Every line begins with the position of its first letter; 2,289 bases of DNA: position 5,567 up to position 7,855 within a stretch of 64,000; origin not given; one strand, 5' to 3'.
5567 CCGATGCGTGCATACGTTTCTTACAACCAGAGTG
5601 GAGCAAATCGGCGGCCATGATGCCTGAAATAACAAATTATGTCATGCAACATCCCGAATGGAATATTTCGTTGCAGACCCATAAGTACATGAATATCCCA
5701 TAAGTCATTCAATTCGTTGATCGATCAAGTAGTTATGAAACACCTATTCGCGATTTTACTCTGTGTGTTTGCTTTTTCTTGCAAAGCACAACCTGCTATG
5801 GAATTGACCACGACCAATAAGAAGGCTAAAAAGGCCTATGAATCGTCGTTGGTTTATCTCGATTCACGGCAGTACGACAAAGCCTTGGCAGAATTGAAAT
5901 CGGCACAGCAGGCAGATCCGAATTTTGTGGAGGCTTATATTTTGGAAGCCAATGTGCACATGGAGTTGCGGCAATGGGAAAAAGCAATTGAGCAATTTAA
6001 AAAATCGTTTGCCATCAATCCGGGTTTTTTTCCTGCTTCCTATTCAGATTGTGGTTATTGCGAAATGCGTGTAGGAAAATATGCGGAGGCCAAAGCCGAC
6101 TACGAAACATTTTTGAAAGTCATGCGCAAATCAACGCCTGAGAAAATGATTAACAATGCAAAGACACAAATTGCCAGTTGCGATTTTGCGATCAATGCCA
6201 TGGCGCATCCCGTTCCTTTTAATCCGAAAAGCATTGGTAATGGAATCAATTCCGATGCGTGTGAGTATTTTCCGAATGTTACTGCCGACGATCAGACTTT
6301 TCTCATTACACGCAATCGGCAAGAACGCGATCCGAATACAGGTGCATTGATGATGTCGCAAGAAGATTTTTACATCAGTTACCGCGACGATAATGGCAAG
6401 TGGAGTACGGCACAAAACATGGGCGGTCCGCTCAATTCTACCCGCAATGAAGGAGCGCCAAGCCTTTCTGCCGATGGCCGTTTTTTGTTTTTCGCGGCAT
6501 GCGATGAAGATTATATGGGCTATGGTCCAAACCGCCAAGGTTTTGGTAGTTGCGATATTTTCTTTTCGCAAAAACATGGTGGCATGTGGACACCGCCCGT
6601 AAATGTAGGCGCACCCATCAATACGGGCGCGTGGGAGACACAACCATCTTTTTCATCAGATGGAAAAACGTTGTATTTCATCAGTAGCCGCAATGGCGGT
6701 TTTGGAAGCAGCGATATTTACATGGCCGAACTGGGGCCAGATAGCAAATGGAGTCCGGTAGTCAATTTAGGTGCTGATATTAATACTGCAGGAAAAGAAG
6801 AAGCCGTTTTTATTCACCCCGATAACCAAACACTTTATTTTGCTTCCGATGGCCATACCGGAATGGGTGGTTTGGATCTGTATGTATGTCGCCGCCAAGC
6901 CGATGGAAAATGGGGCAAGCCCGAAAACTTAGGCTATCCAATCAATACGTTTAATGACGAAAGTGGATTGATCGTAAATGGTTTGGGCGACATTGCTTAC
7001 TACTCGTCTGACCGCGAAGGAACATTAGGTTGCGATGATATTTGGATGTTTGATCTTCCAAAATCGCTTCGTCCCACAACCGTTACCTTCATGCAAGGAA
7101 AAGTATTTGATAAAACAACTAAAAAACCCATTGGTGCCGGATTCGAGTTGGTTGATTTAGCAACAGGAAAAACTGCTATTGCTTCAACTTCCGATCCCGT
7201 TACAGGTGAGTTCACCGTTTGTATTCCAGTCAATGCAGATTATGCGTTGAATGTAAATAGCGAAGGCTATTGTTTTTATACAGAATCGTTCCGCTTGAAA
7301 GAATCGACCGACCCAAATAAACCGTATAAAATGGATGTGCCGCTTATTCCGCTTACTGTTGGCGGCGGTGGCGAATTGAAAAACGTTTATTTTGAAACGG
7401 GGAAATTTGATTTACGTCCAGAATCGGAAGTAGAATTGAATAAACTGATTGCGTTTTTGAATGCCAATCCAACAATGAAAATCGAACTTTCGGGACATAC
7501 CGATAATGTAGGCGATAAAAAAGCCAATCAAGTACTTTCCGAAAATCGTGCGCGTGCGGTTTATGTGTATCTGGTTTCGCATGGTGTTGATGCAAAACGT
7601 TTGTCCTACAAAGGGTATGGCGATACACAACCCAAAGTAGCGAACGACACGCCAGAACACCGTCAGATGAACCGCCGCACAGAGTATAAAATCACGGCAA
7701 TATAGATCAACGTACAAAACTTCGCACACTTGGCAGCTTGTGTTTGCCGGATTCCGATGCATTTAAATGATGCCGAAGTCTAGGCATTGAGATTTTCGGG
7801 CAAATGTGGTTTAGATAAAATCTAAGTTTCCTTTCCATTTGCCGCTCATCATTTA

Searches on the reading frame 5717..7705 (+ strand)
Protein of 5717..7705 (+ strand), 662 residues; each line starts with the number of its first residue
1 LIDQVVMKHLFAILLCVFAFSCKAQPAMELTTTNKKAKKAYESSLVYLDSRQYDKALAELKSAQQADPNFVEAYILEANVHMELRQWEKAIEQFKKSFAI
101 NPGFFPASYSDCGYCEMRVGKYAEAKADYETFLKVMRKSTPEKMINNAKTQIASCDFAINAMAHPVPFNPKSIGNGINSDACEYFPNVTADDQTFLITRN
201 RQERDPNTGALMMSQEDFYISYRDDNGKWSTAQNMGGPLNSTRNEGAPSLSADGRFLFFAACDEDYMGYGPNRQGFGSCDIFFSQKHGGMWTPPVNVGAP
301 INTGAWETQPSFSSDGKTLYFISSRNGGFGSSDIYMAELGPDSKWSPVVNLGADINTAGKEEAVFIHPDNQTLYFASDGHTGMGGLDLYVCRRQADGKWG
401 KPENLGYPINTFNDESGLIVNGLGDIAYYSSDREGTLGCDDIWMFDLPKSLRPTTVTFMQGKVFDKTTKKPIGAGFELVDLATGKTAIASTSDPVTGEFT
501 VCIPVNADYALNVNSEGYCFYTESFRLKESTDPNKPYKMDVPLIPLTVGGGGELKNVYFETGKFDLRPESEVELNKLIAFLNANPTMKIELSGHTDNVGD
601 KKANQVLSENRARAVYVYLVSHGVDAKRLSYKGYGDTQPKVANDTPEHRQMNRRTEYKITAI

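Call 41: search_protein_families(library=ncbifam, proteins=[window:5717-7705:+], max_evalue=0.00001)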
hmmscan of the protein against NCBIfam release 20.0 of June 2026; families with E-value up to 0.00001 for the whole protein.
window:5717-7705:+ (662 aa): 42 families (the best 25 are shown)
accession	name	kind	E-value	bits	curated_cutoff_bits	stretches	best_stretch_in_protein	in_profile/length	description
NF052230.1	T9SS_PorE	exception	7.5e-101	338.4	600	1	10-643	4-603/648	PorE family type IX secretion system protein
NF053607.1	CHU_0125_OmpA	equivalog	7.8e-100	335.2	620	1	11-661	8-638/639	CHU_0125 family OmpA-like outer membrane integrity protein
NF053611.1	YiaD_Gzip_OmpA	equivalog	1.4e-31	109.8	175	1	555-659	102-206/206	YiaD family glycine zipper/OmpA-like lipoprotein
NF053613.1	OMP_toxin_LptF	equivalog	2.4e-24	86.4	400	1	556-659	142-245/256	lipotoxin F family OmpA-related lipoprotein LptF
TIGR03789.1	pdsO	hypoth_equivalog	1.2e-22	80.8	152.2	1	556-655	140-239/243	sortase-associated OmpA-like protein PdsO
NF053612.1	anchor_PA1041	equivalog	4.1e-22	79.3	250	1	555-659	131-235/236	PA1041 family peptidoglycan-binding anchor lipoprotein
TIGR02802.1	Pal_lipo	equivalog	2e-19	69.6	125.35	1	557-657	2-102/104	peptidoglycan-associated lipoprotein Pal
NF045787.1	OmpABordt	equivalog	8.1e-19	68.1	200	1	557-659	87-189/194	outer membrane protein OmpA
NF053585.1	OMP_LP_YfiB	equivalog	1.2e-17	64.3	128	1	556-655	57-156/163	outer membrane lipoprotein YfiB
TIGR03350.1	type_VI_ompA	equivalog_domain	2.2e-17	63.3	139.8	1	558-657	33-135/137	type VI secretion system protein TssL, long form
NF045788.1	Omp38Acinit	equivalog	4e-17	62.3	500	1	556-658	242-345/354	outer membrane protein Omp38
NF008067.1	PRK10802.1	equivalog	2e-15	57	261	1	557-654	69-166/171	peptidoglycan-associated lipoprotein Pal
NF006508.0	PRK08944.1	subfamily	2.3e-14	53.3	259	1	559-659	183-287/304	MotB family protein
NF006541.1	PRK09038.1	equivalog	2.8e-14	53.4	283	1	556-659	142-248/253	flagellar motor protein MotD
NF008071.1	PRK10808.1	equivalog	7.7e-14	51.8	277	1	556-646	232-324/358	porin OmpA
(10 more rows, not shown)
